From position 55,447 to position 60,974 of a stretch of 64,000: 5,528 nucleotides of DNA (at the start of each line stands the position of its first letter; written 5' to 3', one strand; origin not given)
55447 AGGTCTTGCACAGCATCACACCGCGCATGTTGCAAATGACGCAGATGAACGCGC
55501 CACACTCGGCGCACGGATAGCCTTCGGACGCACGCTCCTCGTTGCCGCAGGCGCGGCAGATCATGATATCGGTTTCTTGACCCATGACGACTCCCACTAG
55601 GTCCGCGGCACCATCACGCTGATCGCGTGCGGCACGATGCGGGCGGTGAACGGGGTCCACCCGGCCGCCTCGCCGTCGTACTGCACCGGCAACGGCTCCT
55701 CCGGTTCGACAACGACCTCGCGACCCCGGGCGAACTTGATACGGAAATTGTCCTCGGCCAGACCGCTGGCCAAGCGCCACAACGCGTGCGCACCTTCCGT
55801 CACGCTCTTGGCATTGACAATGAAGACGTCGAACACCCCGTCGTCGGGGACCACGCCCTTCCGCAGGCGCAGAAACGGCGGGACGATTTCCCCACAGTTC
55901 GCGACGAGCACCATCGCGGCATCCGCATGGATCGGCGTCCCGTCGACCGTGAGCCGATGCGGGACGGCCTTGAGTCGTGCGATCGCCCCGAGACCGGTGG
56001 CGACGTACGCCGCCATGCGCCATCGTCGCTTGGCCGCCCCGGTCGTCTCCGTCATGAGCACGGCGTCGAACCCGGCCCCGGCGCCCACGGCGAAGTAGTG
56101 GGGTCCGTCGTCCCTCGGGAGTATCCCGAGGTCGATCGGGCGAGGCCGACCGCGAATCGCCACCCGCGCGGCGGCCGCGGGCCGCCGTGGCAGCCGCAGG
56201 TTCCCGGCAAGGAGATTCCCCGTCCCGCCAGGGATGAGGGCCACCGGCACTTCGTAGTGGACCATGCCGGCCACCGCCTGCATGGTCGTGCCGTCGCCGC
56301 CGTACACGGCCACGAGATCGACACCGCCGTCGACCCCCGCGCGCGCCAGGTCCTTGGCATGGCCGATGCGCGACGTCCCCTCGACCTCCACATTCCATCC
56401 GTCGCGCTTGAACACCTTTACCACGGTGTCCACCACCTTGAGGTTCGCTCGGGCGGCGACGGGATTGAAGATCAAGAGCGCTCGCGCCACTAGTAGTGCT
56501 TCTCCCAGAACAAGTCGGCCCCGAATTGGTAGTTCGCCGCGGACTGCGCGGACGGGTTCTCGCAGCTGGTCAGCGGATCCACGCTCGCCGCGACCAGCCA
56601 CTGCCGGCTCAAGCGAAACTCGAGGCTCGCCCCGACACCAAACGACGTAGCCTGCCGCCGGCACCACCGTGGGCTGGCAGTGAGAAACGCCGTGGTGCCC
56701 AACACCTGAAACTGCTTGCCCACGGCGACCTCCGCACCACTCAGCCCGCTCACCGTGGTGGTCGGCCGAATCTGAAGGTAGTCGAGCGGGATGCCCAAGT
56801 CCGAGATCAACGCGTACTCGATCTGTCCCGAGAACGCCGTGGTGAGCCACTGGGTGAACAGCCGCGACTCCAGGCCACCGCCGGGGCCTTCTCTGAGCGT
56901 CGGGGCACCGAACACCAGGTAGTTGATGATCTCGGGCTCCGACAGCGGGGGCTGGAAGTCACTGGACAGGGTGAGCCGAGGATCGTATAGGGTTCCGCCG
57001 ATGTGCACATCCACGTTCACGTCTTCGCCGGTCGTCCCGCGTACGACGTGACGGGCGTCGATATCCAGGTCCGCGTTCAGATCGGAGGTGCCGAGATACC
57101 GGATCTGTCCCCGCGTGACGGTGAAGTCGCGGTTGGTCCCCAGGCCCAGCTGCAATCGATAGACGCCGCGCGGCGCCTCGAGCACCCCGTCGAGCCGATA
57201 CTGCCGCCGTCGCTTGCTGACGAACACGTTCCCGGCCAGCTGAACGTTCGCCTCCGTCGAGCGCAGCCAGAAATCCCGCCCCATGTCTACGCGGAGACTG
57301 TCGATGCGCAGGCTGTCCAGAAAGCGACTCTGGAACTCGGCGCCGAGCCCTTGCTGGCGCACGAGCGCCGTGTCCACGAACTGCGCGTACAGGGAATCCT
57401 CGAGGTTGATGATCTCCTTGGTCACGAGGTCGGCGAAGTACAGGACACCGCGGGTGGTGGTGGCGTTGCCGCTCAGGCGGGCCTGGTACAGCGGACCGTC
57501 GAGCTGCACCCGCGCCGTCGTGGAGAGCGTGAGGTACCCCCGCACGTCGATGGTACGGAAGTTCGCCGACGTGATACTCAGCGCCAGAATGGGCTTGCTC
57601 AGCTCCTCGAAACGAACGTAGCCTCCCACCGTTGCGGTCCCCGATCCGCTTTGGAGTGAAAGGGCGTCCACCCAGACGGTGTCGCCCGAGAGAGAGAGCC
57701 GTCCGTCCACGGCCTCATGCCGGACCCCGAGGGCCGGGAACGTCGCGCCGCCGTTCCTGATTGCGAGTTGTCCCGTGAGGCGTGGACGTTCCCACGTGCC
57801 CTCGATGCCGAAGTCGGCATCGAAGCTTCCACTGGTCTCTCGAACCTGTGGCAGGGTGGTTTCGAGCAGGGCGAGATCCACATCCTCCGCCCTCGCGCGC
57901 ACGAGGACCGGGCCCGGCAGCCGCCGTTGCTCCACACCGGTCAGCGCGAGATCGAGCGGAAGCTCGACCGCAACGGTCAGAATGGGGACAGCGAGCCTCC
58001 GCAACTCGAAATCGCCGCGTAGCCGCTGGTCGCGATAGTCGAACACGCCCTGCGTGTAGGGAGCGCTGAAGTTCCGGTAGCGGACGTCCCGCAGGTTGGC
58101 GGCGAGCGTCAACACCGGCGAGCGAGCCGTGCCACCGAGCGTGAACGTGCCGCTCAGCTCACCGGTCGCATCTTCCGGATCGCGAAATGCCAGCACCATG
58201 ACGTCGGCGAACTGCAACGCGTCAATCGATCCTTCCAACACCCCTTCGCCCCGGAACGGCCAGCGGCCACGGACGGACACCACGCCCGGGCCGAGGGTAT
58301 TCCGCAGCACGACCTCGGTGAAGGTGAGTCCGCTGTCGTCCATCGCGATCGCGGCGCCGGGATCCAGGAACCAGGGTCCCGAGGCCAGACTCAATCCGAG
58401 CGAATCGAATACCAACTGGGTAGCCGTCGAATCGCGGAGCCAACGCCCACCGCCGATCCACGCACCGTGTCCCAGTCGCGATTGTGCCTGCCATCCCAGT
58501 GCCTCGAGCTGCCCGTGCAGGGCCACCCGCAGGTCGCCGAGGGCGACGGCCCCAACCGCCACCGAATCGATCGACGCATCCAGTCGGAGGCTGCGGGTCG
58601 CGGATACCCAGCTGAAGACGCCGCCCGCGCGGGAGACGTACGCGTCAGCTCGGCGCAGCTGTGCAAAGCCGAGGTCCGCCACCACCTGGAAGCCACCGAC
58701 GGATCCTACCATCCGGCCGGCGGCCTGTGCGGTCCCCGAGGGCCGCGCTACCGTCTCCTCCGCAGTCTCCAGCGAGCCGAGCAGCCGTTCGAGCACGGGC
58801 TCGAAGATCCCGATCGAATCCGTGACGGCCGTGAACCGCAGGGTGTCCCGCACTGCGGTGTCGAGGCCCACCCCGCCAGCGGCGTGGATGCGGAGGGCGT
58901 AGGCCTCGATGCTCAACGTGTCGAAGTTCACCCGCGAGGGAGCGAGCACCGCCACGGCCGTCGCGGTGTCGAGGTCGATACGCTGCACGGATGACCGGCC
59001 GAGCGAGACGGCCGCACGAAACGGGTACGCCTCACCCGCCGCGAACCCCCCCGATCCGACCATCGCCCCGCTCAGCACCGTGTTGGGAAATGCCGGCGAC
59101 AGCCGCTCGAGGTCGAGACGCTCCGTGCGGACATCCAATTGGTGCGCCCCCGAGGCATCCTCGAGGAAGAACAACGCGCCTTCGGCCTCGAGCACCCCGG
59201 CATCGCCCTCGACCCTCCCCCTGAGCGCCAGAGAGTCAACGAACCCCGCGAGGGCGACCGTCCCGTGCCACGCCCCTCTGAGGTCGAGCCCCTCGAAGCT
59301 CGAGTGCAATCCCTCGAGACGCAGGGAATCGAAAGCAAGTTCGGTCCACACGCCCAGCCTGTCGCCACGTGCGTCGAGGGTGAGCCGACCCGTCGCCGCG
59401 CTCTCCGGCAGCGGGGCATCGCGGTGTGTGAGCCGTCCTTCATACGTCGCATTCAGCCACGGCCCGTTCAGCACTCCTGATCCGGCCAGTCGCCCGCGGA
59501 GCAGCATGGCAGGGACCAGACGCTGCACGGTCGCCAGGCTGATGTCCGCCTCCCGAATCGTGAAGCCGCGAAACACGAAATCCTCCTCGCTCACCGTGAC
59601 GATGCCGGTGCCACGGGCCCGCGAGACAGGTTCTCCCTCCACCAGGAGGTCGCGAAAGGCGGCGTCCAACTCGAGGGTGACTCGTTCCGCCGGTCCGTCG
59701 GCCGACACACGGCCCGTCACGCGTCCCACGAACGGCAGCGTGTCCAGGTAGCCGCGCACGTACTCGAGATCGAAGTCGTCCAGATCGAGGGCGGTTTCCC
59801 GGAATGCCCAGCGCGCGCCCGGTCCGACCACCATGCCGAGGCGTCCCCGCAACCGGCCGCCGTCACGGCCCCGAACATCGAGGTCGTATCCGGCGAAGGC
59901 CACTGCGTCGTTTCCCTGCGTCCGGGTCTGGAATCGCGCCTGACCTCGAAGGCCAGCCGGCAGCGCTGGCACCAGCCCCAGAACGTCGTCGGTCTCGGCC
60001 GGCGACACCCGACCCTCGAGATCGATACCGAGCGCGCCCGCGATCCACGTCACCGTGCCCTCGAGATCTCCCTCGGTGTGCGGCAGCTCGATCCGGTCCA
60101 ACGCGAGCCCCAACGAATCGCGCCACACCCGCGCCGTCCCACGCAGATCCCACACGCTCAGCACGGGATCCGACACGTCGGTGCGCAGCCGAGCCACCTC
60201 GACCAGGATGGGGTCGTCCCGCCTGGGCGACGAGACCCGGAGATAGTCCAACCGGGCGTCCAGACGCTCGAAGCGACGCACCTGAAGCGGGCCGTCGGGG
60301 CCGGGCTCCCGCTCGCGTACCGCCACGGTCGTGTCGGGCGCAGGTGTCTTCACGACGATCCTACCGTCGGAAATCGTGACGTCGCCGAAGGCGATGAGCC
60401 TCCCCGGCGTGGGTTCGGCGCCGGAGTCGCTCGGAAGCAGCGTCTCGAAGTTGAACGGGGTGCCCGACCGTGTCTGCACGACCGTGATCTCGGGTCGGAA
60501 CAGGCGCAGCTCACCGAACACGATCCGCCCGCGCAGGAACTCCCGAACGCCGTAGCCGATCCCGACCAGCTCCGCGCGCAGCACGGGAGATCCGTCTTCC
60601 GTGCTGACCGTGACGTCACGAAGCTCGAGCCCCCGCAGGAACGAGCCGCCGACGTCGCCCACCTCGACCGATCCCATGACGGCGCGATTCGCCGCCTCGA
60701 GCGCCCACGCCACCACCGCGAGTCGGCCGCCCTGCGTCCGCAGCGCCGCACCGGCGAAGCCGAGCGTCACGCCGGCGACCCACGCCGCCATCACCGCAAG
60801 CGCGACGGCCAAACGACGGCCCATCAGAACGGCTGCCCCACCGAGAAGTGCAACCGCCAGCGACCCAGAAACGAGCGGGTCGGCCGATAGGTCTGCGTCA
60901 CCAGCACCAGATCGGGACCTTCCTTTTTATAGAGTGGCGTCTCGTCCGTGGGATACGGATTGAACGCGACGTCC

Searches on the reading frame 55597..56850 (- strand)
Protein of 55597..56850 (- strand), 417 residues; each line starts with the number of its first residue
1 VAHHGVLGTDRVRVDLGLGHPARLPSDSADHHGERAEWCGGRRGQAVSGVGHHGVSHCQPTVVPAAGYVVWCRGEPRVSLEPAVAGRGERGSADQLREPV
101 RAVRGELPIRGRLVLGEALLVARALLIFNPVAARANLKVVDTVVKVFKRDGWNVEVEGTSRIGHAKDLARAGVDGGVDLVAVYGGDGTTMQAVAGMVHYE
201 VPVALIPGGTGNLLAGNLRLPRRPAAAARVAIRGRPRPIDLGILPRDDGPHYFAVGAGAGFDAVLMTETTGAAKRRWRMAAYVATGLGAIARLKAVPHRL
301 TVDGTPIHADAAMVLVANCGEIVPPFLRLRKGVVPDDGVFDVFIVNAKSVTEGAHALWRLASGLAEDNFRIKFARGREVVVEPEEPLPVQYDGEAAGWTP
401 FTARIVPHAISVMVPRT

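Call 17: search_protein_families(library=pfam, proteins=[window:55597-56850:-], max_evalue=0.001)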
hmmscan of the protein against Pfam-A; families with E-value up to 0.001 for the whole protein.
window:55597-56850:- (417 aa): 3 families
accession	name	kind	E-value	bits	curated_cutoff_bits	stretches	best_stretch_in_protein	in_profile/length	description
PF00781.29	DAGK_cat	-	1e-24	87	23.6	1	123-242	1-123/125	Diacylglycerol kinase catalytic domain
PF19279.4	YegS_C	-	8.2e-22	78.1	27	1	259-413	5-157/158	YegS C-terminal NAD kinase beta sandwich-like domain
PF01513.26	NAD_kinase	-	9.4e-05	23.2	25.5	1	165-214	61-110/130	ATP-NAD kinase N-terminal domain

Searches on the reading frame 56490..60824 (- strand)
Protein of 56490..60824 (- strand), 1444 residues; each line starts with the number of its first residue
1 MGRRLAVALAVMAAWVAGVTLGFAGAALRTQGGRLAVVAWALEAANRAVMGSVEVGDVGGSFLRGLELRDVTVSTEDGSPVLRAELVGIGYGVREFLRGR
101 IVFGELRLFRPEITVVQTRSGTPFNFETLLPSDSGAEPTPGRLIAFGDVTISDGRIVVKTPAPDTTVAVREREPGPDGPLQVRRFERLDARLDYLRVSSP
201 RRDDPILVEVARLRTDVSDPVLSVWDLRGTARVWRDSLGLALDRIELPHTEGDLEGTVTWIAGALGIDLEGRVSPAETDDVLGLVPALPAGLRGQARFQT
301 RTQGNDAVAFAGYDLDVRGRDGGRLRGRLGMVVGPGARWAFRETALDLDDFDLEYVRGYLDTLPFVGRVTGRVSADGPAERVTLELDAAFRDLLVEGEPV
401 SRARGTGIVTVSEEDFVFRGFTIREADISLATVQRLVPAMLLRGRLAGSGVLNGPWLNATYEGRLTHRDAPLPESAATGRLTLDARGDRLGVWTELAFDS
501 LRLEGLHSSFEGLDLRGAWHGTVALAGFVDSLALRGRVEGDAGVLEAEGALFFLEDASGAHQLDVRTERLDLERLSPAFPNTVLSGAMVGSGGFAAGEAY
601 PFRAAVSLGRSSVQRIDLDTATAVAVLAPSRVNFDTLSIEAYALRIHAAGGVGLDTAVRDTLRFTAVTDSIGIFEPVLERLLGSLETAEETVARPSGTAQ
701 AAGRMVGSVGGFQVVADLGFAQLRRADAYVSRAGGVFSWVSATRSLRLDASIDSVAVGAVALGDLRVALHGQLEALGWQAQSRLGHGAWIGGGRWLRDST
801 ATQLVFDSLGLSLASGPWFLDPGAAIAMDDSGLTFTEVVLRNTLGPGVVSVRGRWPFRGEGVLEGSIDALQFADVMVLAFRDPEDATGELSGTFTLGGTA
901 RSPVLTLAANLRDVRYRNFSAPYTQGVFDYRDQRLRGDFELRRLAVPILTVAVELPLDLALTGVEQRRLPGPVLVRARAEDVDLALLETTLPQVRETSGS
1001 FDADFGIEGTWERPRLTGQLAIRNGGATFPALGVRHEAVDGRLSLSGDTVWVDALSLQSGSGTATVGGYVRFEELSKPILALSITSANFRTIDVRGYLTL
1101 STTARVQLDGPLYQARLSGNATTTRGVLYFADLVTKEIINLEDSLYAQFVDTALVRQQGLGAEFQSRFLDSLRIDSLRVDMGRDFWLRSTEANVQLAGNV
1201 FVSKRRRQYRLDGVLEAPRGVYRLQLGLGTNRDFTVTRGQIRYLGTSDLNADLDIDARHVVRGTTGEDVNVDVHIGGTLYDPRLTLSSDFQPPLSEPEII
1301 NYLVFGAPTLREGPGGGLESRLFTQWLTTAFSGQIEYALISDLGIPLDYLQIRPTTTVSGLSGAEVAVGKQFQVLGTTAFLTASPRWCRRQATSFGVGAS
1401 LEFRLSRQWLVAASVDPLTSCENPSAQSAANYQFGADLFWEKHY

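Call 17: search_protein_families(library=pfam, proteins=[window:56490-60824:-], max_evalue=0.001)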
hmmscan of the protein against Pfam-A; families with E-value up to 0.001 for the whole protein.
window:56490-60824:- (1444 aa): 2 families
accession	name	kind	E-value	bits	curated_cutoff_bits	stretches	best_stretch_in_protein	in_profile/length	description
PF04357.19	TamB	-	8.1e-38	131.1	22.4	1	1059-1443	8-380/381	TamB, inner membrane protein subunit of TAM complex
PF05359.17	DUF748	-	0.0002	20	50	1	65-159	69-167/1037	Domain of Unknown Function (DUF748)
